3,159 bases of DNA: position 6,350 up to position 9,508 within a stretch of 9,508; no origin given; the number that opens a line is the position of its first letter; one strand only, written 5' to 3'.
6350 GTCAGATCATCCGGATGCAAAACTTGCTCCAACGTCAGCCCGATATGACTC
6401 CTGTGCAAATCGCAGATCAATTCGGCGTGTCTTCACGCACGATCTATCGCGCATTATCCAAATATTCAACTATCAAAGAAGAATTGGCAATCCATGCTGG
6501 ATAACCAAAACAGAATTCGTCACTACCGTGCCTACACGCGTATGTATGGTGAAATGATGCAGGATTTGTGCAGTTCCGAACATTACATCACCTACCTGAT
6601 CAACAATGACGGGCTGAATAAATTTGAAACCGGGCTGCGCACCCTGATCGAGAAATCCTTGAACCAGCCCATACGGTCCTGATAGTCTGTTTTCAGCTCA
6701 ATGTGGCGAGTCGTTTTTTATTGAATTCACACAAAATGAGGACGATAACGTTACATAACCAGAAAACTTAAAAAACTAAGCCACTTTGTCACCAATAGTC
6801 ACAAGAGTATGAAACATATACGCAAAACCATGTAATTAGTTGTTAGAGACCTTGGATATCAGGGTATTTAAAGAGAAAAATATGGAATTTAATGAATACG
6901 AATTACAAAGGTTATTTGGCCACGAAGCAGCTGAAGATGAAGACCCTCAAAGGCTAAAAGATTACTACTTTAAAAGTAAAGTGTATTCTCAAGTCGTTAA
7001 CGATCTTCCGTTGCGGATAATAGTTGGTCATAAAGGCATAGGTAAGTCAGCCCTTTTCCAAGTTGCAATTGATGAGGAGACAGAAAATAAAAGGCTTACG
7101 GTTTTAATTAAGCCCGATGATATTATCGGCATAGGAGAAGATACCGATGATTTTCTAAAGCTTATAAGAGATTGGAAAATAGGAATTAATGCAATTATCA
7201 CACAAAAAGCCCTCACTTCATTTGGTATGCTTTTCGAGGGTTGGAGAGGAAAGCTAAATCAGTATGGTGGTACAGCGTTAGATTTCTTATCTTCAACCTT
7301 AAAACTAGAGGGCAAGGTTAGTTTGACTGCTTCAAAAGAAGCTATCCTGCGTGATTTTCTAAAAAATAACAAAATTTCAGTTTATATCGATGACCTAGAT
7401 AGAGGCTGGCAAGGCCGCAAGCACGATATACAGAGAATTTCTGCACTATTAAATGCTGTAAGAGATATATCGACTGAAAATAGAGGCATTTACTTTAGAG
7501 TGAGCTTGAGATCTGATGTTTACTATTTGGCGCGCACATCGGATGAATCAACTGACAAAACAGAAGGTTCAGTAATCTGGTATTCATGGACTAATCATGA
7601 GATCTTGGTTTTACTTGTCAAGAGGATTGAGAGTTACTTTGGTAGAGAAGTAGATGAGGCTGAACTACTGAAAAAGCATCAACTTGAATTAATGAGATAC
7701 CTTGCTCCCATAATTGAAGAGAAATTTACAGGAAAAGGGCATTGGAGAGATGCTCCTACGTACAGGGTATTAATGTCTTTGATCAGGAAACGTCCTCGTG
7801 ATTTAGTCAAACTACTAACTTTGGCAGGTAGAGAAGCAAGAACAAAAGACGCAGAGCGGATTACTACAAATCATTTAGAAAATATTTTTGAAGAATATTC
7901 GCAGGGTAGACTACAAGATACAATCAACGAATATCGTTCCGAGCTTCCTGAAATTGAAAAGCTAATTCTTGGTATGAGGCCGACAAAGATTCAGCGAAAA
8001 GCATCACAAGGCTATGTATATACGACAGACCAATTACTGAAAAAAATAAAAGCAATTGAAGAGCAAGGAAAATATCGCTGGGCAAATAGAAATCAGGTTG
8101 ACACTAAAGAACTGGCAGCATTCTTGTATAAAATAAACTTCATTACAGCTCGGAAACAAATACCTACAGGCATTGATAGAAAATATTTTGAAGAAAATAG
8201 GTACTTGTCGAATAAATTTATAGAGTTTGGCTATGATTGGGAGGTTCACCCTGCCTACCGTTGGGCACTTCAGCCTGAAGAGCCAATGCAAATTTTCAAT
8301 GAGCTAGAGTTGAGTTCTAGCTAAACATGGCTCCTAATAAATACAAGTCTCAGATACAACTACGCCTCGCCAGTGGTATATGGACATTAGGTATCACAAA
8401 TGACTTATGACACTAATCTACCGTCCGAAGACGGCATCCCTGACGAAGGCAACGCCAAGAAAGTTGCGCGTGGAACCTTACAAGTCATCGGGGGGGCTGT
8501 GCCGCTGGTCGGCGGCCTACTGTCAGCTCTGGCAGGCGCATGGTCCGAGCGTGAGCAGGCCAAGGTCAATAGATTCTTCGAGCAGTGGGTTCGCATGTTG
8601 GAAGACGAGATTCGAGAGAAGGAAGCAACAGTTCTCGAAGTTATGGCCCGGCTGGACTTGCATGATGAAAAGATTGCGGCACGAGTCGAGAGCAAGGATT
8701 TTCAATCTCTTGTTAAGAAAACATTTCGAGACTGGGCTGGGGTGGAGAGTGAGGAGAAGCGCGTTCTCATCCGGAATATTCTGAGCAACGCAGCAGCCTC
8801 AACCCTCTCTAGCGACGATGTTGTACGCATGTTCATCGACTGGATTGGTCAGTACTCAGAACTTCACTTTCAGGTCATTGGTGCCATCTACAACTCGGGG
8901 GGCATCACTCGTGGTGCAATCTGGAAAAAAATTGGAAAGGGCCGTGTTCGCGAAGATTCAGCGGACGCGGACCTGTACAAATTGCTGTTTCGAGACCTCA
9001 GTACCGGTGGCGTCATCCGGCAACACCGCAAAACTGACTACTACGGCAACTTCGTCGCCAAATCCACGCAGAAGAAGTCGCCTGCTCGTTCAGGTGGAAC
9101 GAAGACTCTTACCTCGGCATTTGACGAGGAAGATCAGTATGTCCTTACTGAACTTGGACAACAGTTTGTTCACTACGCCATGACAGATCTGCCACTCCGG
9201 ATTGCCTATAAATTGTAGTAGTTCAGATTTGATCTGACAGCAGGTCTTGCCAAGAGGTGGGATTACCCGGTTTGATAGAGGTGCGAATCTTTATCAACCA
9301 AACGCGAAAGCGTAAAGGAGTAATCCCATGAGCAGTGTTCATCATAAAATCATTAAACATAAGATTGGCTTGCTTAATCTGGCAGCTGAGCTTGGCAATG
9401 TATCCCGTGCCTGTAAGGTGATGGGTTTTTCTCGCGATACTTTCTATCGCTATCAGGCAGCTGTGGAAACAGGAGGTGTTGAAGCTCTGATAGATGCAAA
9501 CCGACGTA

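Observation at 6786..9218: Candidate undescribed defence module: AAA+/STAND-like P-loop NTPase followed by an unknown 272-aa partner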

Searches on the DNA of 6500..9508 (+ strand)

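Call 6: search_dna_similar(query=window:6500-9508:+, collection=plasmids, mode=near, max_rows=20)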
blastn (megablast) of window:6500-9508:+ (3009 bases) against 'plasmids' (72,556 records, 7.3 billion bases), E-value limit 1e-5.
No match.

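Call 7: search_dna_similar(query=window:6500-9508:+, collection=ecoli_genomes, mode=near, max_rows=20)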
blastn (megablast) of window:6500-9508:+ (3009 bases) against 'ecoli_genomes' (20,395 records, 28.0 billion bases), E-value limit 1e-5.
No match.
